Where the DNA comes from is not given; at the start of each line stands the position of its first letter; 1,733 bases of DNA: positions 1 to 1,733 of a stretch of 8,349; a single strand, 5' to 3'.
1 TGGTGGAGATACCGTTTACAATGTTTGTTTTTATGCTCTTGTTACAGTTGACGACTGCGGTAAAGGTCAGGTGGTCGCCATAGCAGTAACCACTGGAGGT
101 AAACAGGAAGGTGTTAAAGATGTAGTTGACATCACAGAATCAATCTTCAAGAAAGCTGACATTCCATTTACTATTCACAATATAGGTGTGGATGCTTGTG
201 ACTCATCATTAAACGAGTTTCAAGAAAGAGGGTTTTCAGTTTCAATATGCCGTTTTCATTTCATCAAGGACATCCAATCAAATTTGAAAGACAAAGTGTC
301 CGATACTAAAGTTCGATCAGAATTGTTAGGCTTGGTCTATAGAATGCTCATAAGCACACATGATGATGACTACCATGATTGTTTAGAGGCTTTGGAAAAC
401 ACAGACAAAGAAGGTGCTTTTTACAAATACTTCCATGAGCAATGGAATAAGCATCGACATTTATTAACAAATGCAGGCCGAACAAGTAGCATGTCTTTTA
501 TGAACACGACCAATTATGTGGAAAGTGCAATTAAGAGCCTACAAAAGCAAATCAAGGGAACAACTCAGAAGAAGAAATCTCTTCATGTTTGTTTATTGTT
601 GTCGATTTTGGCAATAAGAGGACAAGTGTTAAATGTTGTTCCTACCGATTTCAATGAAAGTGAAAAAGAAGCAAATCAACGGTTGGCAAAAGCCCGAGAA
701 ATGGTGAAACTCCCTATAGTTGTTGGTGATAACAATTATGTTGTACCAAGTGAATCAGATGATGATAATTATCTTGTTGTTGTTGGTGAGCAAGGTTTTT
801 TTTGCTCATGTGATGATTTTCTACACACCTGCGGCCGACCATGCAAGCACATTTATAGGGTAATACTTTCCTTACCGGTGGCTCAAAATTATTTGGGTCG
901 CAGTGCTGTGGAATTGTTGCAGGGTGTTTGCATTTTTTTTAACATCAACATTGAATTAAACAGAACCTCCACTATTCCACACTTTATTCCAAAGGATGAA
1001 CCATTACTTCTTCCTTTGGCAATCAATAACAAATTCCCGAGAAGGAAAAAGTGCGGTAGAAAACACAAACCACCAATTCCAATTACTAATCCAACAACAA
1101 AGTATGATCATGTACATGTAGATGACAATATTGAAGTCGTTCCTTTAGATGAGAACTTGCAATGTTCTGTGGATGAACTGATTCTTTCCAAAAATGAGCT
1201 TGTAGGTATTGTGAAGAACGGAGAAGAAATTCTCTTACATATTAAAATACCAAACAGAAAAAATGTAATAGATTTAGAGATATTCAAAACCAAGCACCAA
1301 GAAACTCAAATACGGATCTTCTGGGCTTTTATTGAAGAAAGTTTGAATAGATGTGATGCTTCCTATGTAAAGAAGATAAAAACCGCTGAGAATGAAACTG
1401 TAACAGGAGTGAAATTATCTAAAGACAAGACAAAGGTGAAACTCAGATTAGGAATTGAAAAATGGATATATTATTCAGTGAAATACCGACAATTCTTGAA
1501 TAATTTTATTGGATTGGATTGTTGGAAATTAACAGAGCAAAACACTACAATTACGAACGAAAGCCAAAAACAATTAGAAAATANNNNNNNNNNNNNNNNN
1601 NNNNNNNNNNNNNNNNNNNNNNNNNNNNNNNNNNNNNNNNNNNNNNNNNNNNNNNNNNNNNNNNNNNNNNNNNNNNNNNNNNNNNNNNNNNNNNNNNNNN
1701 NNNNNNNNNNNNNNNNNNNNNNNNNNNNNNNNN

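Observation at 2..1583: MULE transposase with apparently intact catalytic residues, a SWIM finger and an unusually long uncharacterised C-terminal extension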

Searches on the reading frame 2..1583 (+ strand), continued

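Call 41: search_protein_families(library=pfam, alignment_id=A3, max_evalue=0.01)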
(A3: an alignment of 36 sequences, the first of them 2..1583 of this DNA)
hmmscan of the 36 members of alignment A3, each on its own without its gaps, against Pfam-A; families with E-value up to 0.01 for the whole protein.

A. member 1, window:2-1583:+ (527 aa): 1 family
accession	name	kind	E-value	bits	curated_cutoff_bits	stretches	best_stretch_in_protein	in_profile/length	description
PF04434.22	SWIM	-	4e-05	23.5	19.6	1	258-291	2-37/38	SWIM zinc finger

B. families by the number of members that match (of 36 scanned): 11 families
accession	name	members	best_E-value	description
PF10551.15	MULE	16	2.2e-21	MULE transposase domain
PF21056.3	ZSWIM1-3_RNaseH-like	13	2.1e-31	Zinc finger SWIM domain-containing protein 1/3, RNaseH-like domain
PF04434.22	SWIM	8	2.4e-07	SWIM zinc finger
PF20784.2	DUF5575_C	6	2.9e-11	DUF5575 C-terminal domain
PF21600.2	ZSWIM1-3_helical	6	5.2e-07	ZSWIM1/3, helical domain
PF17738.7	DUF5575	5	7.6e-09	DUF5575 central RNaseH like domain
PF01610.23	DDE_Tnp_ISL3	3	1.1e-06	Transposase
PF00872.24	Transposase_mut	3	5.8e-05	Transposase, Mutator family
PF02902.25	Peptidase_C48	1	2.7e-14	Ulp1 protease family, C-terminal catalytic domain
PF06278.16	CNDH2_N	1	0.00083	Condensin II complex subunit CAP-H2 or CNDH2, N-terminal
PF25753.1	SF0329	1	0.0089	SF0329 protein family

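Call 42: search_solved_structures(query=A3, max_evalue=1)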
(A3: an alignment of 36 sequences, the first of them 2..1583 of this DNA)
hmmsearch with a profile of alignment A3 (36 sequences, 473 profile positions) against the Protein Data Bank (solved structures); distinct sequences matched with E-value up to 1: 1.
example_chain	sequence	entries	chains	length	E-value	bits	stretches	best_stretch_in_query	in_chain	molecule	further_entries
6xg8_A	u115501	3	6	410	0.00065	22.3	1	4-191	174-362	Mutator family transposase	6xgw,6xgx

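Call 43: search_solved_structures(query=A3, max_evalue=1, show_alignments=1)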
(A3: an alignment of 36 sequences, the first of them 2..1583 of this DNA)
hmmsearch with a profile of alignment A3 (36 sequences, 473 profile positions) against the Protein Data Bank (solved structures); distinct sequences matched with E-value up to 1: 1.
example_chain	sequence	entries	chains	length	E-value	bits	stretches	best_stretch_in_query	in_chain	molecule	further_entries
6xg8_A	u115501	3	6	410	0.00065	22.3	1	4-191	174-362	Mutator family transposase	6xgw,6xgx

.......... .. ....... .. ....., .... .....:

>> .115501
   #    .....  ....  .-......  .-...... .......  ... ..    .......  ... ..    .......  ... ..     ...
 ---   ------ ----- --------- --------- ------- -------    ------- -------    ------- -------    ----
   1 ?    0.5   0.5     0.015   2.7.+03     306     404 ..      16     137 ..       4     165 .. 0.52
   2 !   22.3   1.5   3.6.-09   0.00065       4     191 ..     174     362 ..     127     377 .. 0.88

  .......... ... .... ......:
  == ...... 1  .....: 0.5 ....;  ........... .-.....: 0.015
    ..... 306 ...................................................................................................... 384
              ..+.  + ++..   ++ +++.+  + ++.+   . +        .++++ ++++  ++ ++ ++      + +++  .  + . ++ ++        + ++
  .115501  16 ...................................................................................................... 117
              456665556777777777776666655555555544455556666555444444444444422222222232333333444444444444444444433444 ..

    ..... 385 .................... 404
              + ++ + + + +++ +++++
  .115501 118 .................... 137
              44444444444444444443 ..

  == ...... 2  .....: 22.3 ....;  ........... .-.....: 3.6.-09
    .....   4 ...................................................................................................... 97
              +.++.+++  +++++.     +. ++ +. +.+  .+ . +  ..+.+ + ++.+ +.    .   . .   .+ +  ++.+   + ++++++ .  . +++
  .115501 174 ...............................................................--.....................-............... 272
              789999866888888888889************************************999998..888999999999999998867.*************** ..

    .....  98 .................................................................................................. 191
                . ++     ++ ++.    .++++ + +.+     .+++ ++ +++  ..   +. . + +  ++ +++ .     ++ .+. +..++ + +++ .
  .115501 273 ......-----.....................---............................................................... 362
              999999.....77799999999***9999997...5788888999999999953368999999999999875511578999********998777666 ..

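Call 49: predict_structure(alignment_id=A3)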
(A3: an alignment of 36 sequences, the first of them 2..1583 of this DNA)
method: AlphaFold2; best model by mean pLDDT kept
length: 527 residues; sequences in the alignment: 36
mean_pLDDT: 76.4   pTM: 0.64
mean pLDDT of the five models: 76.4, 74.5, 74.0, 72.9, 71.4
residues with pLDDT >= 90: 208; 70-90: 157; 50-70: 69; < 50: 93
segments of 3 or more residues with pLDDT < 50: 1-5, 351-387, 407-409, 417-426, 453-461, 505-527
pLDDT, mean of each block of 10 residues (from residue 1): 57 83 88 88 92 85 88 91 91 97 95 94 95 94 96 90 64 81 84 90 88 71 93 94 93 88 94 92 97 95 95 95 89 66 51 41 32 32 44 74 56 50 49 69 70 44 71 79 82 74 52 36 39
secondary structure, 60 per line:
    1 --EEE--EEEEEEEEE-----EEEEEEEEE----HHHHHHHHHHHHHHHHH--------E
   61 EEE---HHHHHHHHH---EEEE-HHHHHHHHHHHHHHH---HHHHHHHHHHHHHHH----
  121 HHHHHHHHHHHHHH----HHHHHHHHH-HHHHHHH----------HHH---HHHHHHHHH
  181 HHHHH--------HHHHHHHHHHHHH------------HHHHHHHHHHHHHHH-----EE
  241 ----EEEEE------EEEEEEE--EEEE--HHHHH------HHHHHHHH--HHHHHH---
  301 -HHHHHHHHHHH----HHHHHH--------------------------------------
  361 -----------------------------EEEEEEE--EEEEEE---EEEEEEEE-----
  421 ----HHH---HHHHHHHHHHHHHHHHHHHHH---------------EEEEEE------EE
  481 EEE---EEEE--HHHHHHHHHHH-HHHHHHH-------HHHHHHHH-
elements in order: E3-5 E8-16 E22-30 H35-51 E60-63 H67-75 E79-82 H84-98 H102-116 H121-134 H139-147 H149-155 H172-185 H194-206 H219-233 E245-249 E256-262 E265-268 H271-275 H282-289 H292-297 H302-312 H317-322 E390-396 E399-404 E408-415 H431-451 E467-472 E479-483 E487-490 H493-503 H505-511 H519-526

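Call 53: fold_search(model_id=the predicted structure, library=pdb)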
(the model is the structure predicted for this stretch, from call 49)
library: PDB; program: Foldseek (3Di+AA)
matches with E <= 10: 171; with E <= 0.001: 3
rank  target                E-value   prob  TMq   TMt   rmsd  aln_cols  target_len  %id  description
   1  6xgx_B                4.0e-05  1.00  0.29  0.40   5.6       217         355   16  ISCth4 transposase, strand transfer complex 1, STC1 (released 2020-10-14)
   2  6xg8_A                1.3e-04  1.00  0.27  0.34   5.6       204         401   15  ISCth4 transposase, pre-cleaved complex, PCC (released 2020-10-14)
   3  6xgx_A                2.9e-04  1.00  0.27  0.34   5.2       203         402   19  ISCth4 transposase, strand transfer complex 1, STC1 (released 2020-10-14)
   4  6xg8_B                3.4e-03  1.00  0.27  0.38   5.5       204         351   17  ISCth4 transposase, pre-cleaved complex, PCC (released 2020-10-14)
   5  6xgw_B                4.2e-03  1.00  0.27  0.38   5.4       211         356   19  ISCth4 transposase, pre-reaction complex, PRC (released 2020-10-14)
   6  4d1q_G                1.0e-02  0.84  0.16  0.17  21.7       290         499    9  Hermes transposase bound to its terminal inverted repeat (released 2014-07-30)
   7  2bw3_A                1.6e-02  0.80  0.16  0.16  20.7       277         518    8  Three-dimensional structure of the Hermes DNA transposase (released 2005-07-28)
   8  8sjd_A                1.9e-02  0.85  0.16  0.18  21.4       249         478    9  Cryo-EM structure of the Hermes transposase bound to two right-ends of its DNA transposon. (released 2023-08-02)
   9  4d1q_H                4.0e-02  0.54  0.16  0.16  26.1       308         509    8  Hermes transposase bound to its terminal inverted repeat (released 2014-07-30)
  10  8sjd_D                5.8e-02  0.54  0.15  0.16  18.9       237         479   10  Cryo-EM structure of the Hermes transposase bound to two right-ends of its DNA transposon. (released 2023-08-02)
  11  6dww_A                1.3e-01  0.33  0.16  0.17  21.2       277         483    8  Hermes transposase deletion dimer complex with (A/T) DNA and Mn2+ (released 2018-09-19)
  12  7zpp_A                2.9e-01  0.47  0.17  0.30  11.5       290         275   10  Cryo-EM structure of the MVV CSC intasome at 4.5A resolution (released 2022-05-11)
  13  9rmu_C                3.6e-01  0.38  0.17  0.30  17.6       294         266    7  SIVtal integrase in complex with RNA stem-loop (focused refinement of the filament repeat unit) (released 2025-12-10)
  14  5t3a                  4.2e-01  0.25  0.15  0.31  17.4       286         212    9  Maedi-Visna virus (MVV) integrase CCD-CTD (residues 60-275) (released 2017-01-18)
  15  6lvf_A                4.9e-01  0.09  0.09  0.06  16.8       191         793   10  Cryo-EM structure of the multiple peptide resistance factor (MprF) loaded with one lysyl-phosphatidylglycerol molecule (released 2021-02-03)
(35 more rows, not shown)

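Call 67: predict_structure(alignment_id=A4)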
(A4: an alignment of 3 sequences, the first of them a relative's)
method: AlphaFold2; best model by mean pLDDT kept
length: 220 residues; sequences in the alignment: 3
mean_pLDDT: 38.8   pTM: 0.20
mean pLDDT of the five models: 38.8, 34.9, 33.4, 33.3, 30.1
residues with pLDDT >= 90: 0; 70-90: 8; 50-70: 13; < 50: 199
segments of 3 or more residues with pLDDT < 50: 1-91, 98-169, 172-201
pLDDT, mean of each block of 10 residues (from residue 1): 28 35 33 34 27 28 30 32 42 49 44 35 32 37 40 39 42 41 38 39 53 73
secondary structure, 60 per line:
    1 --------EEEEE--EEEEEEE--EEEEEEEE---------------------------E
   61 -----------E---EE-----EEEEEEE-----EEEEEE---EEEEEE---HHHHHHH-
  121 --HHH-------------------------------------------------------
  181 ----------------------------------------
elements in order: E9-13 E16-22 E25-32 E83-89 E95-100 E104-109 H113-119

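Call 68: find_related_loci(query=window:2-1583:+, collection=metagenome_contigs, flank=6000)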
Query window:2-1583:+ (527 aa) in metagenome_contigs; peptide patterns used: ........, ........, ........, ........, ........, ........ (x = any residue, [..] = any of these).
139 stretches matched a pattern, but none encodes a relative of the query by tblastn (E <= 1e-3).

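Call 74: find_encoding_contigs(protein=P0001, flank=10000)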
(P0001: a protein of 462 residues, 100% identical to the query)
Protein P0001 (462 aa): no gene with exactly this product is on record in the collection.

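Call 75: find_encoding_contigs(protein=P0013, flank=6000)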
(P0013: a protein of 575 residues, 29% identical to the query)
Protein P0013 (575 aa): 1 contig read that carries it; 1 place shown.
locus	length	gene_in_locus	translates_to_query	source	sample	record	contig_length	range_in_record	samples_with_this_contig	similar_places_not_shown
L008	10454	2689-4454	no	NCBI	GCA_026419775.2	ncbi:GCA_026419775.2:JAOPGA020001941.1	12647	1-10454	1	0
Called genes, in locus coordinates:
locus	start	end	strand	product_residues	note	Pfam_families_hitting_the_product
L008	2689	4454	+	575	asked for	-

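Call 76: find_encoding_contigs(protein=P0004, flank=6000)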
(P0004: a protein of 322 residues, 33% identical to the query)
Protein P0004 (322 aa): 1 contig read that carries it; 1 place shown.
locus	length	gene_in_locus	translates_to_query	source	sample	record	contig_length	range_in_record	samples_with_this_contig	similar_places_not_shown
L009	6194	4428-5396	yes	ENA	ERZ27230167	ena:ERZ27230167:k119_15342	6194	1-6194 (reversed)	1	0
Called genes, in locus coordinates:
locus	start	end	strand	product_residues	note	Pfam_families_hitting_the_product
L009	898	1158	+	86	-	-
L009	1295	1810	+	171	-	PF27041:ZBED1_RNase-like (faint)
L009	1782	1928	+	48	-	-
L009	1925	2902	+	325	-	PF05699:Dimer_Tnp_hAT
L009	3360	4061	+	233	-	-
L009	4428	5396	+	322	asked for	PF04434:SWIM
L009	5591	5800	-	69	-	-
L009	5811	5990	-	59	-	PF06920:DHR-2_Lobe_A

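Call 77: find_encoding_contigs(protein=P0008, flank=3000)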
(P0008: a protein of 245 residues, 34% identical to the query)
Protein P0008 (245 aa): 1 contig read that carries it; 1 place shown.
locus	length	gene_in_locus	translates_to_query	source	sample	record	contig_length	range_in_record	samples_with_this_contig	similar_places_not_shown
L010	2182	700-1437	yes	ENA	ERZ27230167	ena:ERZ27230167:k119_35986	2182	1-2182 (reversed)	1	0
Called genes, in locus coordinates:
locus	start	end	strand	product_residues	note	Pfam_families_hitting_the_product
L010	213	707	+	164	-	-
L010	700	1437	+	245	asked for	-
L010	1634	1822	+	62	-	-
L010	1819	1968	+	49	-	-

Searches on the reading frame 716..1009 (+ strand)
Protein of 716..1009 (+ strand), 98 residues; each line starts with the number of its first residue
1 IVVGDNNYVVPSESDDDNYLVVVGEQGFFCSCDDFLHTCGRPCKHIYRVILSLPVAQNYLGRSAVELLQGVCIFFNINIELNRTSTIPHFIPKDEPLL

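Call 70: find_related_loci(query=A6, collection=metagenome_contigs, flank=6000)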
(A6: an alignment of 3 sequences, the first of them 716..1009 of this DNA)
Query A6 (98 aa) in metagenome_contigs; peptide patterns used: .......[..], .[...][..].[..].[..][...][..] (x = any residue, [..] = any of these).
203 stretches matched a pattern; 5 encode a relative of the query (tblastn E <= 1e-3); 5 distinct loci.
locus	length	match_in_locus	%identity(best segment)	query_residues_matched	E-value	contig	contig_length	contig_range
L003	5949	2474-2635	42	2-53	2e-8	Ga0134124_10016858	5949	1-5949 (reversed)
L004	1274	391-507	43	8-49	6e-7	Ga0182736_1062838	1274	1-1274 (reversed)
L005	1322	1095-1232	41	3-51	8e-7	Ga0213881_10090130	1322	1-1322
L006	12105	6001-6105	43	14-53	5e-6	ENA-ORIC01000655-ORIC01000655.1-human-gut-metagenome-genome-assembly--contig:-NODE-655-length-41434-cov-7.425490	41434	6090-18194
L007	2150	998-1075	48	30-56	9e-6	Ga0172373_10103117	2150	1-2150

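Call 71: find_related_loci(query=A6, collection=viral_contigs, flank=6000)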
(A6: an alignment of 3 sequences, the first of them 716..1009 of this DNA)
Query A6 (98 aa) in viral_contigs; peptide patterns used: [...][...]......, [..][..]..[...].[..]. (x = any residue, [..] = any of these).
61 stretches matched a pattern, but none encodes a relative of the query by tblastn (E <= 1e-3).

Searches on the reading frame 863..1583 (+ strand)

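Call 15: search_protein_families(library=pfam, proteins=[window:863-1583:+], max_evalue=1)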
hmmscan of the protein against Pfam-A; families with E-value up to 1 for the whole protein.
window:863-1583:+ (240 aa): 0 families
